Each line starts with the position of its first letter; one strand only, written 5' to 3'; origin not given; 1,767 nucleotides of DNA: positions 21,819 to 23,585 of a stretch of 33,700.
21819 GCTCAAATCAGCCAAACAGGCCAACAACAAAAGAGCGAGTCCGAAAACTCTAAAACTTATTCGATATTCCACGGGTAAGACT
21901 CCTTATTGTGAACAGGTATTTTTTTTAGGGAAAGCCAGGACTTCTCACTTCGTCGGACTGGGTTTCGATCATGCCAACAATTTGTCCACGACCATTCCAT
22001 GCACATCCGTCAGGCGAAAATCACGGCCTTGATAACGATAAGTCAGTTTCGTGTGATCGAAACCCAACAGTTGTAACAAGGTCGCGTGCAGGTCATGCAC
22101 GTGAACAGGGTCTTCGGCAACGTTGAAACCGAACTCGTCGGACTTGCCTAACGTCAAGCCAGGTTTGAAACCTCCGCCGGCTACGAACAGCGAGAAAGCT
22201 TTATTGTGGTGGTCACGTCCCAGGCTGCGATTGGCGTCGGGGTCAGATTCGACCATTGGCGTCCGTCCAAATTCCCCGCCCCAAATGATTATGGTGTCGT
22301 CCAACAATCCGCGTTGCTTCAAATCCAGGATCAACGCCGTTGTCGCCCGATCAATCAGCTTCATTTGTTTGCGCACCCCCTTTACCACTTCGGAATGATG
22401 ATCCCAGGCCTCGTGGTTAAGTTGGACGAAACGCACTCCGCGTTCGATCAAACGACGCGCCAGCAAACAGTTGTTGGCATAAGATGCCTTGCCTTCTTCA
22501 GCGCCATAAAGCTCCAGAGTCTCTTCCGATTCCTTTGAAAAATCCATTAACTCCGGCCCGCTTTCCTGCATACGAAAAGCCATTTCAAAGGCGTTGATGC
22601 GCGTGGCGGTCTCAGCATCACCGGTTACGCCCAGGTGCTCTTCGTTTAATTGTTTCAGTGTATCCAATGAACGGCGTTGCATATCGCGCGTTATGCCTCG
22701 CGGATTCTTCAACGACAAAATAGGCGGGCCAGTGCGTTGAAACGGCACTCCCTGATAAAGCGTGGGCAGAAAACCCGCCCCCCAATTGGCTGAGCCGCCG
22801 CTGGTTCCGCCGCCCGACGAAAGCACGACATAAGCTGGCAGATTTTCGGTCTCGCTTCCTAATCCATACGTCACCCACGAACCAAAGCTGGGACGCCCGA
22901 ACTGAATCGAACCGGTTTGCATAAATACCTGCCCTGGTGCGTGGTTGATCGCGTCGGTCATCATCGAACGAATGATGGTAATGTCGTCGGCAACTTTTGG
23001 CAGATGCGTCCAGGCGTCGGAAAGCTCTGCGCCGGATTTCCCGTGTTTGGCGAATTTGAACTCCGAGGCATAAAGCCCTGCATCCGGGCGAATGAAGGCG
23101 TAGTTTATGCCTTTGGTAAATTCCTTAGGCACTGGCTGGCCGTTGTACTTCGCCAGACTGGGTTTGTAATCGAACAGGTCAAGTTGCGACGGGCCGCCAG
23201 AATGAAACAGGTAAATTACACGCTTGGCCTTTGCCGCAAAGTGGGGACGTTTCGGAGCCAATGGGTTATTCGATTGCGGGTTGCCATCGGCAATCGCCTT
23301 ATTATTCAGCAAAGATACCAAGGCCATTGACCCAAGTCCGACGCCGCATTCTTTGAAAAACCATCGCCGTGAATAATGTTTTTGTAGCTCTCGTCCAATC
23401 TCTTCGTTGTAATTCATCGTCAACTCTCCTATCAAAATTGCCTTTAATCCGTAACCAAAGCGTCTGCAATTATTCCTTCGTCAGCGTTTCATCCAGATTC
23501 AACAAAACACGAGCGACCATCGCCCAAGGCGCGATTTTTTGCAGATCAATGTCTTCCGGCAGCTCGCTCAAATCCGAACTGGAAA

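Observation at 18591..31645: Seven-gene, fully exported locus: two divergent DUF1549-DUF1553 + DUF1501 pairs around an NHL propeller, followed by tandem PQQ-like propellers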

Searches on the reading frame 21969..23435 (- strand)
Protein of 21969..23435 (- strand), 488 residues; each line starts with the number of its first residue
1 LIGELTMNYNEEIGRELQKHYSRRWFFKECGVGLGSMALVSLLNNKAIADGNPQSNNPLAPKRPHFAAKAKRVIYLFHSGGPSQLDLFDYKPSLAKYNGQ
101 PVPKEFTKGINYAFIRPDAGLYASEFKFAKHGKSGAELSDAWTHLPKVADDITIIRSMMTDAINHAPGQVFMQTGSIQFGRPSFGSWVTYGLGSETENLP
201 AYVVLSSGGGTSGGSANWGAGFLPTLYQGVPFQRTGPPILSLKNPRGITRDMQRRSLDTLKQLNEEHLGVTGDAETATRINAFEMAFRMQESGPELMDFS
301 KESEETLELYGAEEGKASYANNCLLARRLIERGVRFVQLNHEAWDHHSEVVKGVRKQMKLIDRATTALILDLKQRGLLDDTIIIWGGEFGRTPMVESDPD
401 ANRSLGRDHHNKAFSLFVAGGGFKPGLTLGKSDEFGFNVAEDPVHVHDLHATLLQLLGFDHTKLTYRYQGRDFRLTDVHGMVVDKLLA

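Call 4: search_protein_families(library=pfam, proteins=[window:21969-23435:-], max_evalue=0.01)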
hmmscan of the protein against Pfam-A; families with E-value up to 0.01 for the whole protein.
window:21969-23435:- (488 aa): 1 family
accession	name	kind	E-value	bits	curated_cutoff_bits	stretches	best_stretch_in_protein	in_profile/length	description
PF07394.17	DUF1501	-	2.7e-152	507.9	27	1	70-487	1-390/390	Protein of unknown function (DUF1501)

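Call 5: search_protein_families(library=ncbifam, proteins=[window:21969-23435:-], max_evalue=0.01)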
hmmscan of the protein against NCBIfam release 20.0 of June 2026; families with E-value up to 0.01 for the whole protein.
window:21969-23435:- (488 aa): 0 families

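Call 11: search_solved_structures(query=window:21969-23414:-, max_evalue=1, show_alignments=2)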
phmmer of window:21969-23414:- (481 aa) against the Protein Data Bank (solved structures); distinct sequences matched with E-value up to 1: 0.

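Call 22: find_homologous_proteins(query=window:21972-23417:-, max_evalue=1e-20)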
Query seq(482 aa) (482 aa): 8000 proteins with E <= 1e-20 among 8000 candidates; the best 120 are listed.
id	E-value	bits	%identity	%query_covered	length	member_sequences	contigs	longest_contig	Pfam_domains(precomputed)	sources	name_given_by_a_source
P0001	0.0e+0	1026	90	100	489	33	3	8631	PF07394.18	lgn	-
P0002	1.2e-286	969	85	100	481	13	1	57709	PF07394.18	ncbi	-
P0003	7.9e-285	963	84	100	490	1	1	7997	PF07394.18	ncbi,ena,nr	ncbi:MAG TPA: DUF1501 domain-containing protein [Blastocatellia bacterium]|nr:DUF1501 domain-contain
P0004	1.5e-278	942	84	100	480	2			PF07394.18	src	-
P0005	1.6e-277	939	82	100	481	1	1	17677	PF07394.18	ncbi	ncbi:MAG: DUF1501 domain-containing protein [Blastocatellia bacterium]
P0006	2.3e-273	925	81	100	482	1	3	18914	PF07394.18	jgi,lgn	jgi:hypothetical protein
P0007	1.5e-272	922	81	100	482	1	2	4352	PF07394.18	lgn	-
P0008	4.9e-272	921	82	100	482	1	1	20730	PF07394.18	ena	-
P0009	2.6e-271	918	81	100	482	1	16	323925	PF07394.18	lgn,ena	-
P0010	6.6e-271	917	80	100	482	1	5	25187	PF07394.18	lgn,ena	-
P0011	2.1e-270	915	80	100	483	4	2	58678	PF07394.18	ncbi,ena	-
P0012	2.8e-270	915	81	100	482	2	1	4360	PF07394.18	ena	-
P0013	6.8e-270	914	81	100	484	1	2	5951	PF07394.18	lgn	-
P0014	7.7e-270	914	81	100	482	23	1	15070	PF07394.18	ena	-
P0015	7.9e-269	910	80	100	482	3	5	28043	PF07394.18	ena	-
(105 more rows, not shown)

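Call 27: predict_structure(alignment_id=A1)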
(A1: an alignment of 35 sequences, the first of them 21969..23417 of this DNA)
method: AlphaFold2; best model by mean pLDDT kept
length: 482 residues; sequences in the alignment: 35
mean_pLDDT: 63.6   pTM: 0.72
mean pLDDT of the five models: 63.6, 63.1, 60.9, 53.9, 52.9
residues with pLDDT >= 90: 72; 70-90: 133; 50-70: 107; < 50: 170
segments of 3 or more residues with pLDDT < 50: 14-53, 86-95, 102-116, 156-163, 167-184, 203-230, 384-406, 459-482
pLDDT, mean of each block of 10 residues (from residue 1): 61 48 34 33 34 61 87 63 51 49 43 54 90 91 93 52 45 35 57 71 40 38 45 59 77 74 61 64 74 89 87 87 87 68 71 91 97 92 49 45 56 92 71 62 77 65 41 41 39
secondary structure, 60 per line:
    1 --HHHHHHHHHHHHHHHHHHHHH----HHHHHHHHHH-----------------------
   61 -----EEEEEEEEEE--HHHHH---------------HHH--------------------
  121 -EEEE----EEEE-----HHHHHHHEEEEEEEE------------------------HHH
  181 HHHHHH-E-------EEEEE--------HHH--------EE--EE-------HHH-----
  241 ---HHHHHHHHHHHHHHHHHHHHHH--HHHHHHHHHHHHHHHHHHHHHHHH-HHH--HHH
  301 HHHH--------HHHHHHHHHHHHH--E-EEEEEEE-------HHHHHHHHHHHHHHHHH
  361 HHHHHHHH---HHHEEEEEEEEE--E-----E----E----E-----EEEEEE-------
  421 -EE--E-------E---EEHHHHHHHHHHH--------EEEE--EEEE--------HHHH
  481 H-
elements in order: H3-23 H28-37 E66-75 H78-82 E122-125 E130-133 H139-145 E146-153 H178-186 E196-200 H244-265 H268-291 H298-304 H313-325 E330-336 H344-368 E375-383 E408-413 H440-450 E459-462 E465-468 H477-481

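Call 32: fold_search(model_id=the predicted structure, library=pdb)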
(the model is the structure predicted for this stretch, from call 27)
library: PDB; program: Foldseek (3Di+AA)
matches with E <= 10: 424; with E <= 0.001: 30
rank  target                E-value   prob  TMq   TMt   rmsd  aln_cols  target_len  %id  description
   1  3lxq_A                1.1e-04  1.00  0.27  0.31  15.8       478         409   10  The Crystal Structure of a Protein in the Alkaline Phosphatase Superfamily from Vibrio parahaemolyticus to 1.95A (released 2010-03-09)
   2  3lxq_B                1.9e-04  0.99  0.29  0.32  13.8       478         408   10  The Crystal Structure of a Protein in the Alkaline Phosphatase Superfamily from Vibrio parahaemolyticus to 1.95A (released 2010-03-09)
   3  5i5d_C                2.4e-04  1.00  0.30  0.41  11.0       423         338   11  Salmonella global domain 245 (released 2017-04-19)
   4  6v8q_A                2.4e-04  1.00  0.32  0.28  15.8       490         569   11  Structure of an inner membrane protein required for PhoPQ regulated increases in outer membrane cardiolipin (released 2020-03-18)
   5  4uor_J                2.5e-04  1.00  0.30  0.34  11.0       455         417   11  Structure of lipoteichoic acid synthase LtaS from Listeria monocytogenes in complex with glycerol phosphate (released 2014-08-27)
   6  2w8d_A                2.7e-04  1.00  0.30  0.34  12.1       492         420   10  Distinct and essential morphogenic functions for wall- and lipo- teichoic acids in Bacillus subtilis (released 2009-03-03)
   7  4fdi_A                2.7e-04  0.99  0.30  0.29  12.4       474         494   10  The molecular basis of mucopolysaccharidosis IV A (released 2012-09-05)
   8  4uop_A                3.5e-04  0.99  0.28  0.33  12.5       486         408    8  Crystal structure of the lipoteichoic acid synthase LtaP from Listeria monocytogenes (released 2014-08-27)
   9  2iuc_A                3.5e-04  0.98  0.29  0.38  15.1       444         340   11  Structure of alkaline phosphatase from the Antarctic bacterium TAB5 (released 2006-11-28)
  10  5i5d_D                3.7e-04  1.00  0.32  0.43  12.2       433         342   12  Salmonella global domain 245 (released 2017-04-19)
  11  4uor_A                3.7e-04  0.99  0.29  0.33  13.9       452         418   13  Structure of lipoteichoic acid synthase LtaS from Listeria monocytogenes in complex with glycerol phosphate (released 2014-08-27)
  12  4uop_B                3.9e-04  0.99  0.30  0.34  12.0       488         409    8  Crystal structure of the lipoteichoic acid synthase LtaP from Listeria monocytogenes (released 2014-08-27)
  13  4uoo_A                4.9e-04  1.00  0.31  0.35  11.0       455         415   13  Structure of lipoteichoic acid synthase LtaS from Listeria monocytogenes (released 2014-08-27)
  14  2w5q                  5.2e-04  0.99  0.28  0.31  15.2       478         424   11  Structure-based mechanism of lipoteichoic acid synthesis by Staphylococcus aureus LtaS. (released 2009-02-03)
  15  8eg3                  5.2e-04  0.98  0.30  0.27  18.1       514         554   10  Structure of human placental steroid (estrone/DHEA) sulfatase at 2.0 angstrom resolution (released 2022-12-07)
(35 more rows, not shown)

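Call 55: search_solved_structures(query=A1, max_evalue=10, show_alignments=5)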
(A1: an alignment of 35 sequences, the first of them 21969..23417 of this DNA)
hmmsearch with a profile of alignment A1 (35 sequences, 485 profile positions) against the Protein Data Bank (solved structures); distinct sequences matched with E-value up to 10: 12.
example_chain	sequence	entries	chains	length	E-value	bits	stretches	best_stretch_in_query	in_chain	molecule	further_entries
2w8d_A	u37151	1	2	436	0.26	12.9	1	342-406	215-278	PROCESSED GLYCEROL PHOSPHATE LIPOTEICHOIC ACID SYNTHASE 2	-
4xy6_A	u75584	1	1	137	0.42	12.2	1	371-418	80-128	Hypothetical Thioesterase Protein SP_1851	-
7p24_AAA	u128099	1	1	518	0.44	12.1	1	348-387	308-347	Mucin-desulfating sulfatase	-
4i82_A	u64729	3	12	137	0.46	12.1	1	371-418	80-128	Putative uncharacterized protein | Hypothetical Thioesterase Protein SP_1851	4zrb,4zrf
4xy5_A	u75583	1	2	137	0.46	12.1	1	371-418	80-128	Hypothetical Thioesterase Protein SP_1851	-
9bb9_A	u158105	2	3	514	0.5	12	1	353-391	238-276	S1_8A sulfatase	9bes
9bes_B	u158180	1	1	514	0.5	12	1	353-391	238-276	S1_8A Sulfatase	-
9s8a_A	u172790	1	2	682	0.64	11.6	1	345-404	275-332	Sulfatase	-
2w5r_A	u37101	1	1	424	0.74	11.4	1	349-389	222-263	PROCESSED GLYCEROL PHOSPHATE LIPOTEICHOIC ACID SYNTHASE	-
2w5q_A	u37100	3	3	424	0.74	11.4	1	349-389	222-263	PROCESSED GLYCEROL PHOSPHATE LIPOTEICHOIC ACID SYNTHASE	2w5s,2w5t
9bba_A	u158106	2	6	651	0.76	11.4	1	354-387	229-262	S1_8C sulfatase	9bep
7lha_A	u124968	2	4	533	0.96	11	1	341-388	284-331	Exo-L-galactose-6-sulfatase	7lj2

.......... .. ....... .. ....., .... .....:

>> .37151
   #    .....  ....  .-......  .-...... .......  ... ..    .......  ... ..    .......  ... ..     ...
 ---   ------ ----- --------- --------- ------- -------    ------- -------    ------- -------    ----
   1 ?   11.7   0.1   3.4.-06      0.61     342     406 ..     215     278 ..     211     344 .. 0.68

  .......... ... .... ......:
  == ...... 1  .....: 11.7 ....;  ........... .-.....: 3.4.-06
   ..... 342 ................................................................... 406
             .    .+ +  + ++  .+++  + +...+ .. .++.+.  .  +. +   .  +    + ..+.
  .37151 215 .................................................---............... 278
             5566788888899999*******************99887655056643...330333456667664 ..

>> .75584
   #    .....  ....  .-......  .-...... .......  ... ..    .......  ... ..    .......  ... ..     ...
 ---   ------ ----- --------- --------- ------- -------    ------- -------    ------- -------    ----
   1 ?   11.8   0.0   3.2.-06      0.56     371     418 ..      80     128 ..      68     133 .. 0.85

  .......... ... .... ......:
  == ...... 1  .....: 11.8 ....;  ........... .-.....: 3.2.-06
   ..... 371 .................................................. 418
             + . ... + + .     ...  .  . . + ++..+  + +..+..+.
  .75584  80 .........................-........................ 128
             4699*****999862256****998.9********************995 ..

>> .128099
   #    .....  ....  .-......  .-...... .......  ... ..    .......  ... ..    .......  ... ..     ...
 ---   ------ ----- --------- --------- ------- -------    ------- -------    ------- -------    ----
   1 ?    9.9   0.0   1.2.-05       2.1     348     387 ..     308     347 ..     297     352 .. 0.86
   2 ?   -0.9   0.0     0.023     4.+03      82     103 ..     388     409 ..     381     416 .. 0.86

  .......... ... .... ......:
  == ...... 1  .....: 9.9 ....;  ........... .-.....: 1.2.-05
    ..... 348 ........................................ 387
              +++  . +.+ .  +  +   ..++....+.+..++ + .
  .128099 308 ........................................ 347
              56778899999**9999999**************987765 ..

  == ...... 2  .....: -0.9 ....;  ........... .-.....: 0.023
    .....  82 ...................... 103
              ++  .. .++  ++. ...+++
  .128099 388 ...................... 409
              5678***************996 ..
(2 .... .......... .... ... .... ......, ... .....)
